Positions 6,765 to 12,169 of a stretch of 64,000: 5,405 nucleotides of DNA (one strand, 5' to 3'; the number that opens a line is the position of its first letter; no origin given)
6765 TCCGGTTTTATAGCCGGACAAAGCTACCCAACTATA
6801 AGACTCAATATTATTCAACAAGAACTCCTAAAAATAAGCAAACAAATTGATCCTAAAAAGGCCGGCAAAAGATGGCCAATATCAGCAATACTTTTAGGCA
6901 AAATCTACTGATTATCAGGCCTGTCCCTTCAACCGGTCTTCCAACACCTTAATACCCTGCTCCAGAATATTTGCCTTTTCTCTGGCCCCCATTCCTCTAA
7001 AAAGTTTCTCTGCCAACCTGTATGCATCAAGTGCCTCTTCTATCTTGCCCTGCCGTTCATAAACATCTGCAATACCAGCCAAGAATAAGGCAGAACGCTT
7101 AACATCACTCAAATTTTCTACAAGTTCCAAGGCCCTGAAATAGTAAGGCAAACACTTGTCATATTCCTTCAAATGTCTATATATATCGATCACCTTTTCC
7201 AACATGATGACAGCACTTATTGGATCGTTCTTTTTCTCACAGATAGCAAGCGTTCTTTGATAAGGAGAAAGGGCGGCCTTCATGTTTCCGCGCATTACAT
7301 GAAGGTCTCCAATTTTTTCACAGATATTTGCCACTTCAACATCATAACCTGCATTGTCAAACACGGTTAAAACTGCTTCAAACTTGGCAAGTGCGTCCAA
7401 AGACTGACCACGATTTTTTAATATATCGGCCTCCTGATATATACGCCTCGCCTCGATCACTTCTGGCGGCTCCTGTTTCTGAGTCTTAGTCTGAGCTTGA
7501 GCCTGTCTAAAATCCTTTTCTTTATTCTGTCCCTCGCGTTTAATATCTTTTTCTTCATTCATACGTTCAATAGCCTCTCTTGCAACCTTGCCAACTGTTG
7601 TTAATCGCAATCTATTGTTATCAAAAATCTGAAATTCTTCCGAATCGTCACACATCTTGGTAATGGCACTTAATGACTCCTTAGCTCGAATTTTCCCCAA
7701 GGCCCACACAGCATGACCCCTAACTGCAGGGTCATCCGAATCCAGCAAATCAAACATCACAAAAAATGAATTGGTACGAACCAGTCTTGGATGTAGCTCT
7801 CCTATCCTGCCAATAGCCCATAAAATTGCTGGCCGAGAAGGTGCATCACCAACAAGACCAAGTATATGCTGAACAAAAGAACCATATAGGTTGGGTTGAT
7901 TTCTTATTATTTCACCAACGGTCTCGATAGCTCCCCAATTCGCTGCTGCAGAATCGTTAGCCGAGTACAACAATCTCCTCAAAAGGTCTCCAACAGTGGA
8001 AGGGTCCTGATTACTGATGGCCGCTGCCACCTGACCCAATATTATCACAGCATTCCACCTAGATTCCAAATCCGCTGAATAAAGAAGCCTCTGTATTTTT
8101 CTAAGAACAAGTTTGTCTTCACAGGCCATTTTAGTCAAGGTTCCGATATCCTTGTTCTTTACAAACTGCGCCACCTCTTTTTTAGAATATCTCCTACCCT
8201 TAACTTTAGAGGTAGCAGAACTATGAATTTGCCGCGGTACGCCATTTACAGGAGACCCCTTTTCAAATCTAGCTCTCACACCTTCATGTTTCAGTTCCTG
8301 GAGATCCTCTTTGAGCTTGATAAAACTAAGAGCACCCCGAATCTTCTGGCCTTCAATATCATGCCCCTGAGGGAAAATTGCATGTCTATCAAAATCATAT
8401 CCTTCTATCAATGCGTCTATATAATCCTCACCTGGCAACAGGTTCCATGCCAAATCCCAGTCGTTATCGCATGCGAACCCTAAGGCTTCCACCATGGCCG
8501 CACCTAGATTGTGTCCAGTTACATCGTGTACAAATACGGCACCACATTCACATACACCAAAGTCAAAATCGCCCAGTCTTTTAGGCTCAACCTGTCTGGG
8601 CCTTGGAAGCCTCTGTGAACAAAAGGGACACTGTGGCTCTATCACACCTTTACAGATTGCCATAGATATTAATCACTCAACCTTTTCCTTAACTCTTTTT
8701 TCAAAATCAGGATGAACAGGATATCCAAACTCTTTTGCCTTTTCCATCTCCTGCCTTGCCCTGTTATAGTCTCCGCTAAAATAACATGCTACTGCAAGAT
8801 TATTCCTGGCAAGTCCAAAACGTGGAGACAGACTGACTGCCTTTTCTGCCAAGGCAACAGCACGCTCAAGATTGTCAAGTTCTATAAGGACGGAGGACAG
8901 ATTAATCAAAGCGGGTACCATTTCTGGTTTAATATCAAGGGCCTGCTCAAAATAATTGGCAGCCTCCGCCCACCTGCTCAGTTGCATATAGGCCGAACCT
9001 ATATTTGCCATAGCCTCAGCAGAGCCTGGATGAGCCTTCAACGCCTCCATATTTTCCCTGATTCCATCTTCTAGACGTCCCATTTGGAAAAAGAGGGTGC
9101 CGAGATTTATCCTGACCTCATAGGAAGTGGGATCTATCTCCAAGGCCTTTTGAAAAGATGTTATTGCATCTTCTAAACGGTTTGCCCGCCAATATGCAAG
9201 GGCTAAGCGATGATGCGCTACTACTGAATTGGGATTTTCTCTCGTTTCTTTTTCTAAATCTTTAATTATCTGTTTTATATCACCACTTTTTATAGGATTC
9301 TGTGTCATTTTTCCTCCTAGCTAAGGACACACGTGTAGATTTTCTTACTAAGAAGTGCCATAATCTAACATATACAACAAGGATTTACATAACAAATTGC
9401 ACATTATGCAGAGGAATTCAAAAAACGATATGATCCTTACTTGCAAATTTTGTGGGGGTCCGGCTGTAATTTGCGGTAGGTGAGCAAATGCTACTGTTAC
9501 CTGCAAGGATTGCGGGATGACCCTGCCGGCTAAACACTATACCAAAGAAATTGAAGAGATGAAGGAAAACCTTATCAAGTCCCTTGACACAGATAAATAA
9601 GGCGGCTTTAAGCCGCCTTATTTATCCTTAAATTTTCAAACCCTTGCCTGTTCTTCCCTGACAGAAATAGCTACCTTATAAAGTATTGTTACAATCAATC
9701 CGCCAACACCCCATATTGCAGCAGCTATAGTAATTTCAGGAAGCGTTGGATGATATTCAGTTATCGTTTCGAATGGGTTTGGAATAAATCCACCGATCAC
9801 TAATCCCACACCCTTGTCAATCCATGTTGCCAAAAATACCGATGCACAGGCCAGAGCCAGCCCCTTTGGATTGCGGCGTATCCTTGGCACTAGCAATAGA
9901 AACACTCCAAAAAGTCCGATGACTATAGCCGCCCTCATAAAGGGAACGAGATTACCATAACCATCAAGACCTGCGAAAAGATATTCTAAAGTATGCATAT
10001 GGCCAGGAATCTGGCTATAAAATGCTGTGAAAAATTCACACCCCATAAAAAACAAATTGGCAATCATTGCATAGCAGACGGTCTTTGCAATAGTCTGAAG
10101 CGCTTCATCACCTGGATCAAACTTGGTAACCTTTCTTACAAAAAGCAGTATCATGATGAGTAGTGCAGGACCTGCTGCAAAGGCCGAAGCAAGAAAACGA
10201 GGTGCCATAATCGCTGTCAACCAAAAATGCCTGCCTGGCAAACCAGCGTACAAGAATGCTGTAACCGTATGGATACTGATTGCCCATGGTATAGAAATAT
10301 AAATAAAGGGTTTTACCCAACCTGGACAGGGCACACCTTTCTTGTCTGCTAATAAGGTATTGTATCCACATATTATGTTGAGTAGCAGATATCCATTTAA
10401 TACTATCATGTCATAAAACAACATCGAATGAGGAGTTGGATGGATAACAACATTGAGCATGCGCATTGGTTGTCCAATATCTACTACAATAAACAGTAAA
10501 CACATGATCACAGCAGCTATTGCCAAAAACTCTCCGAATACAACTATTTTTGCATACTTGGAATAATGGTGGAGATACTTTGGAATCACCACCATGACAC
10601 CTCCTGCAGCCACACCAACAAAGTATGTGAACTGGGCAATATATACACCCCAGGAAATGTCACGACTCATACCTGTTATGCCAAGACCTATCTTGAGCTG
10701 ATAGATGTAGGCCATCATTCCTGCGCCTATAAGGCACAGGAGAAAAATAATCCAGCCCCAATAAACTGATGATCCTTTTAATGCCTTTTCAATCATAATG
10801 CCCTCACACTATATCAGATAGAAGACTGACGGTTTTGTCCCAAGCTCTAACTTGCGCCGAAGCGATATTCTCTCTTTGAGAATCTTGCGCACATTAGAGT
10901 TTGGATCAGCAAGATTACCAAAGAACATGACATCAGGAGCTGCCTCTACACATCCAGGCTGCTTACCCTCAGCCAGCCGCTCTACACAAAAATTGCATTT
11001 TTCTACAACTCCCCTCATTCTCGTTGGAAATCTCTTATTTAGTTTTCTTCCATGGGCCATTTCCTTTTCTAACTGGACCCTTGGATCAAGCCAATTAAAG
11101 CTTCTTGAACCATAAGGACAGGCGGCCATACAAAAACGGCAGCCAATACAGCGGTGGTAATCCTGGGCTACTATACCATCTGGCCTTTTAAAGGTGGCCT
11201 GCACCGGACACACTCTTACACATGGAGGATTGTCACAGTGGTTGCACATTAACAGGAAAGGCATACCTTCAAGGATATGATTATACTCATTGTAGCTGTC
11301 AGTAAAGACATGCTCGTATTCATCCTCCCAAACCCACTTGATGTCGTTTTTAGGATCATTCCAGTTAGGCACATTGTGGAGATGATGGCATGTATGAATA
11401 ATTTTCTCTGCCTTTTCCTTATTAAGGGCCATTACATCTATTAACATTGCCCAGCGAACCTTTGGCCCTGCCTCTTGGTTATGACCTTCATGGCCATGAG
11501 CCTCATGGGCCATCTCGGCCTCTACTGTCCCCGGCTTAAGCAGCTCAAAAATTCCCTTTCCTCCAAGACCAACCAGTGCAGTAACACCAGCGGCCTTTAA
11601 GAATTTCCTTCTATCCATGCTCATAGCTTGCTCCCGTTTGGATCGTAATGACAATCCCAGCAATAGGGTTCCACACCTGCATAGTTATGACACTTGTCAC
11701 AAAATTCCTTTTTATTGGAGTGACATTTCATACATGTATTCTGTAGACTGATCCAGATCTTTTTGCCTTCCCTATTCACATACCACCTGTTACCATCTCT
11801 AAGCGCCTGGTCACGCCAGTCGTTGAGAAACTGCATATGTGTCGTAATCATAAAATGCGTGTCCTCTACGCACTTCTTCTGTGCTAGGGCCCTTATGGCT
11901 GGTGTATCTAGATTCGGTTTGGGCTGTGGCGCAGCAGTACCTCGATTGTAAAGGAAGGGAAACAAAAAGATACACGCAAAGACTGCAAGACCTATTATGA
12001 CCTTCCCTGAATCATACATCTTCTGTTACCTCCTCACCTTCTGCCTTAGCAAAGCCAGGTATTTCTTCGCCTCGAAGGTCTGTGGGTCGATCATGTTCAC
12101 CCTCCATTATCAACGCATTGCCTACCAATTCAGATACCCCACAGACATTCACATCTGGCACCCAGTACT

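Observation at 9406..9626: Hidden mini-ORF with an in-frame TGA in a C-G-R-U context and a SECIS-like hairpin, between the dsr operons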

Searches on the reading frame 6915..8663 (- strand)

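Call 12: search_protein_families(library=ncbifam, proteins=[window:6915-8663:-], max_evalue=0.00001)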
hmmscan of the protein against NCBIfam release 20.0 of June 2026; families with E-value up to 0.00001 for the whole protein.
window:6915-8663:- (582 aa): 2 families
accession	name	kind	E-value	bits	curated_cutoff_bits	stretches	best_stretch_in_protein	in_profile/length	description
NF045662.1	DVU0298_fam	equivalog_domain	6.2e-50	169.7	75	1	163-365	1-212/213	DVU0298 family protein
NF053520.1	HK_Porph_FimS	equivalog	5.3e-07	28.3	600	1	406-549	85-228/618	sensor histidine kinase FimS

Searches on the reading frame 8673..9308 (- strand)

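Call 12: search_protein_families(library=ncbifam, proteins=[window:8673-9308:-], max_evalue=0.00001)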
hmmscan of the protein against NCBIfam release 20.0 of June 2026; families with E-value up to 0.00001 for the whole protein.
window:8673-9308:- (211 aa): 21 families
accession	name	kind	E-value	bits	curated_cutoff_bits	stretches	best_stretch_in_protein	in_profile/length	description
TIGR02917.1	PEP_TPR_lipo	equivalog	7.7e-23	80.3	312.2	1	6-162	374-530/899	XrtA/PEP-CTERM system TPR-repeat protein PrsT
NF040959.1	MamA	equivalog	3e-21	75.8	200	2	64-194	72-202/204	magnetosome protein MamA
TIGR02521.1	type_IV_pilW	equivalog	5.2e-21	75.3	154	1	6-157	42-195/234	type IV pilus biogenesis/stability protein PilW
NF033762.1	social_mot_Tgl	equivalog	2e-20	73.2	225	2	64-191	32-162/252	social motility TPR repeat lipoprotein Tgl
TIGR00540.1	TPR_hemY_coli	hypoth_equivalog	8.9e-14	51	142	1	80-153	309-381/385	heme biosynthesis-associated TPR protein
NF033920.0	C39_PA2778_fam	equivalog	4.7e-13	49.1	150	1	75-162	168-255/255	PA2778 family cysteine peptidase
NF047507.1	TPR_BatC_Lepto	exception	4.6e-11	42.6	175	0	68-137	63-136/214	TPR repeat-containing protein BatC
NF008391.2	PRK11189.1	equivalog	8.8e-11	41.8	250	1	104-190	72-158/297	lipoprotein NlpI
NF033758.1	gliding_GltE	equivalog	1e-10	41.2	225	1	32-161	225-355/411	adventurous gliding motility TPR repeat lipoprotein GltE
NF008757.0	PRK11788.1-5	equivalog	9.7e-10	38.1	363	1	14-175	163-326/388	lipopolysaccharide assembly protein LapB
TIGR00990.1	3a0801s09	subfamily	2.8e-09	36.1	757.25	1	10-193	380-570/615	mitochondrial import receptor subunit TOM70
NF047558.1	TPR_END_plus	domain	4.3e-09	36.2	32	0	32-62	2-32/56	TPR end-of-group domain-containing protein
NF008520.0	PRK11447.1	equivalog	4.7e-09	34.6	858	0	76-129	282-335/1157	cellulose synthase complex outer membrane protein BcsC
NF047371.1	FlcA_CTERM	equivalog_domain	4.3e-08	32.1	300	1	37-126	447-536/646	periplasmic flagellar collar protein FlcA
NF002725.1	PRK02603.1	equivalog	5.4e-08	33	143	0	114-193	52-134/173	photosystem I assembly protein Ycf3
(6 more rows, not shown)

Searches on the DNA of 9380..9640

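Call 66: search_rna_families(source=window, start=9380, end=9640, threshold=evalue, max_evalue=10)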
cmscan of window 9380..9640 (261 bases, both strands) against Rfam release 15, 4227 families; matches with E-value up to 10: 14.
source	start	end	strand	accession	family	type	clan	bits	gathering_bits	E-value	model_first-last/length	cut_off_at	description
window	9547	9625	-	RF02900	AaHKsRNA82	Gene; sRNA;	-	25.5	51.4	0.057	1-81/81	no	Aggregatibacter sRNA 82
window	9595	9640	-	RF02601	BASRCI337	Gene; sRNA;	-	23.3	229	0.00064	146-191/191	5'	Brucella sRNA CI337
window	9591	9621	+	RF02601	BASRCI337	Gene; sRNA;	-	22.2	229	0.0013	159-189/191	no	Brucella sRNA CI337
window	9584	9618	+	RF02059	STnc50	Gene; sRNA;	-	21.9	55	0.15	38-73/84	no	Salmonella enterica sRNA STnc40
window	9589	9640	-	RF02059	STnc50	Gene; sRNA;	-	21.6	55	0.18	29-84/84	5'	Salmonella enterica sRNA STnc40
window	9588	9635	-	RF04319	BTncRNA_FopS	Gene; sRNA;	-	21.3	56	0.35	18-71/71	no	Bacteroidetes FopS (family of paralogous sRNAs)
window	9588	9640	-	RF02029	sraA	Gene; sRNA;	-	18.8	56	1.3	39-95/95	5'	sraA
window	9591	9627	+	RF04148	MIR844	Gene; miRNA;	-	17.4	70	0.45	1-114/114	no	MIR844 microRNA precursor family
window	9595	9623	-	RF01409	STnc250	Gene; sRNA;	-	16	42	0.77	56-88/94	no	STnc250 Hfq binding RNA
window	9562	9630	-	RF02591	Spy1786666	Gene; sRNA;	-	15.9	64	1.2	1-87/87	no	S. pyogenes small RNA 1786666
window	9586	9632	-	RF03781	mir-4524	Gene; miRNA;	-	15.1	68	1.8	1-84/84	no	mir-4524 microRNA precursor family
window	9595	9624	+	RF04341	Plastid-psbJ-5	Cis-reg;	CL00152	14.2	53.1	7.8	1-59/59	no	Plastid-psbJ-5 3UTR RNA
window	9598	9621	+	RF02768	Ysr155_RyfD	Gene; sRNA;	-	13.4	42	2.5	1-140/140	no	Yersinia sRNA 155(RyfD)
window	9397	9439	+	RF01099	PK-IAV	Cis-reg;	-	12.6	47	5.8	1-48/48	no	Pseudoknot of influenza A virus gene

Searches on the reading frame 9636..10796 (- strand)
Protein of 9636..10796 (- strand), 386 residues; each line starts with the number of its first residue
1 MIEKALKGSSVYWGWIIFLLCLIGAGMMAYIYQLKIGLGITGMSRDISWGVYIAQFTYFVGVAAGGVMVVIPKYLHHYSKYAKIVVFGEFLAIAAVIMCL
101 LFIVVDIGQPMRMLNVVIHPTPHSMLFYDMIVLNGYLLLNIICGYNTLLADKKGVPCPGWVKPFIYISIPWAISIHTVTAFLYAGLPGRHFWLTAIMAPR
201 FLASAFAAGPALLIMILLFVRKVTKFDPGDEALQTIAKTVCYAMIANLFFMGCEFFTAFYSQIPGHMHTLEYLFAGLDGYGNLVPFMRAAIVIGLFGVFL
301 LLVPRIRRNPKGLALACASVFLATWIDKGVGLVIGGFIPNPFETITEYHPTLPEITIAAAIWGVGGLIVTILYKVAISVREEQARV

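Call 12: search_protein_families(library=ncbifam, proteins=[window:9636-10796:-], max_evalue=0.00001)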
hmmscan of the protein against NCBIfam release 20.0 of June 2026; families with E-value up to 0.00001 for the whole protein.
window:9636-10796:- (386 aa): 3 families
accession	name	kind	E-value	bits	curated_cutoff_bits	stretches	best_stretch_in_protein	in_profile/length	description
NF045798.1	DsrP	equivalog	1.9e-147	491.2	350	1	1-382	1-346/346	sulfate reduction electron transfer complex DsrMKJOP subunit DsrP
NF041784.1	mnquin_red_QrcD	equivalog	1.2e-18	67.6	570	2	201-374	223-396/408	menaquinone reductase integral membrane subunit QrcD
NF011568.0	PRK14992.1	equivalog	6.7e-07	29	314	1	43-217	13-186/341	tetrathionate reductase subunit TtrC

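Call 37: find_encoding_contigs(protein=window:9636-10796:-, flank=6000)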
Protein window:9636-10796:- (386 aa): 3 contigs read that carry it; 2 places shown.
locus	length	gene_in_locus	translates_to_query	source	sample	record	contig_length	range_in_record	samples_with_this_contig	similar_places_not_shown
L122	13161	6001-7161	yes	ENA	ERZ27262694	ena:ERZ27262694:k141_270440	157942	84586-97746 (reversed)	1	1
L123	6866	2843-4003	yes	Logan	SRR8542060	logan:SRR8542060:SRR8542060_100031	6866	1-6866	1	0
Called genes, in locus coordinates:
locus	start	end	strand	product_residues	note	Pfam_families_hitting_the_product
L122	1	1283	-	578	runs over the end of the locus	PF02310:B12-binding, PF07719:TPR_2 (faint), PF13174:TPR_6 (faint), PF04055:Radical_SAM, PF13424:TPR_12 (faint), PF00515:TPR_1 (faint), PF13428:TPR_14 (faint), PF14559:TPR_19 (weak)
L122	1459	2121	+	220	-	PF14361:RsbRD_N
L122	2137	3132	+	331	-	PF02665:Nitrate_red_gam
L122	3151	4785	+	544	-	PF13237:Fer4_10 (faint), PF13183:Fer4_8, PF13534:Fer4_17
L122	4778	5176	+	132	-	-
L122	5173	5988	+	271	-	PF13187:Fer4_9 (weak), PF12838:Fer4_7 (weak), PF13247:Fer4_11, PF00037:Fer4 (weak), PF12837:Fer4_6 (weak), PF13237:Fer4_10 (weak)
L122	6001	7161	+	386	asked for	PF03916:NrfD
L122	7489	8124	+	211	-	-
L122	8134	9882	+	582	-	PF03130:HEAT_PBS (faint), PF13513:HEAT_EZ (faint), PF17874:TPR_MalT (faint), PF13432:TPR_16 (faint), PF13646:HEAT_2 (weak), PF14938:SNAP (faint), PF13424:TPR_12 (weak), PF13424:TPR_12, +4 more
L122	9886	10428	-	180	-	PF03692:CxxCxxCC (weak)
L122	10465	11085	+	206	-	PF03692:CxxCxxCC (faint)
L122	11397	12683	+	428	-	PF01077:NIR_SIR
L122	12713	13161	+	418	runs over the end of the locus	PF03460:NIR_SIR_ferr, PF01077:NIR_SIR, PF12838:Fer4_7 (weak)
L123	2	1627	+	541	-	?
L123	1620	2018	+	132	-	-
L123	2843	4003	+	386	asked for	PF03916:NrfD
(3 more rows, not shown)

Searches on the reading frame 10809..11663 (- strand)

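Call 12: search_protein_families(library=ncbifam, proteins=[window:10809-11663:-], max_evalue=0.00001)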
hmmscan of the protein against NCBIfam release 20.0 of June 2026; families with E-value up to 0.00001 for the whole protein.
window:10809-11663:- (284 aa): 22 families
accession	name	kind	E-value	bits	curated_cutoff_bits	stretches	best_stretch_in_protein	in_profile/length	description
NF045797.1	DsrO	equivalog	5.6e-86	287.8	200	1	14-283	1-234/235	sulfate reduction electron transfer complex DsrMKJOP subunit DsrO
NF041782.1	mnquin_red_QrcC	equivalog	5.4e-39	134.3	400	1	71-283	1-225/239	menaquinone reductase iron-sulfur cluster-binding subunit QrcC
NF011569.0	PRK14993.1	equivalog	1.4e-35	122.9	416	2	58-190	31-150/244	tetrathionate reductase subunit TtrB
NF041715.1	arsenate_red_ArrB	equivalog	2.9e-34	118.6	450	2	138-197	55-114/233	arsenate respiratory reductase iron-sulfur subunit ArrB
TIGR03149.1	cyt_nit_nrfC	equivalog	3.3e-33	114.9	377.6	2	211-282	142-215/225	cytochrome c nitrite reductase Fe-S protein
TIGR02951.1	DMSO_dmsB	equivalog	1.3e-24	87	214.1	1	134-190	58-115/161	DMSO/selenate family reductase complex B subunit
NF045715.1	sulf_resp_HmcB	equivalog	4.3e-23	81.9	420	2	87-197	51-167/307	sulfate respiration complex iron-sulfur protein HmcB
TIGR03478.1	DMSO_red_II_bet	subfamily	1.3e-22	80.1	480.7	2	138-191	129-183/321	DMSO reductase family type II enzyme, iron-sulfur subunit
NF008134.0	PRK10882.1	equivalog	8.5e-22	77.6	263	1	111-200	90-174/329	hydrogenase 2 operon protein HybA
NF038355.1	FDH3_beta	equivalog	1.2e-20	74.3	240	1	138-269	52-178/180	formate dehydrogenase FDH3 subunit beta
NF042979.1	EthbenzDh_ebdB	equivalog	2.1e-20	72.9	740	1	136-191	149-205/354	ethylbenzene dehydrogenase subunit beta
TIGR01582.1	FDH-beta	equivalog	2.1e-15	56.6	334.7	1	138-190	91-144/283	formate dehydrogenase subunit beta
TIGR01660.1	narH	equivalog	1.4e-14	53.4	524.05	1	95-192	137-236/492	nitrate reductase subunit beta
NF009408.0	PRK12769.1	equivalog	1.4e-13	49.9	1003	1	138-244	54-139/659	formate-dependent uric acid utilization protein AegA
NF007658.0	PRK10330.1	equivalog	6.1e-12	45.4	260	1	137-244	55-149/181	electron transport protein HydN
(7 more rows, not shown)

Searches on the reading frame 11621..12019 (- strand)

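Call 12: search_protein_families(library=ncbifam, proteins=[window:11621-12019:-], max_evalue=0.00001)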
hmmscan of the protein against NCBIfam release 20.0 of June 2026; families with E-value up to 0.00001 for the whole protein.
window:11621-12019:- (132 aa): 1 family
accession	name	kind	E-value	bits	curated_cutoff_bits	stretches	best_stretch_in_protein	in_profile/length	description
NF038038.1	cytoc_DsrJ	equivalog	5e-51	172.1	100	1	1-124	1-121/121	sulfate reduction electron transfer complex DsrMKJOP subunit DsrJ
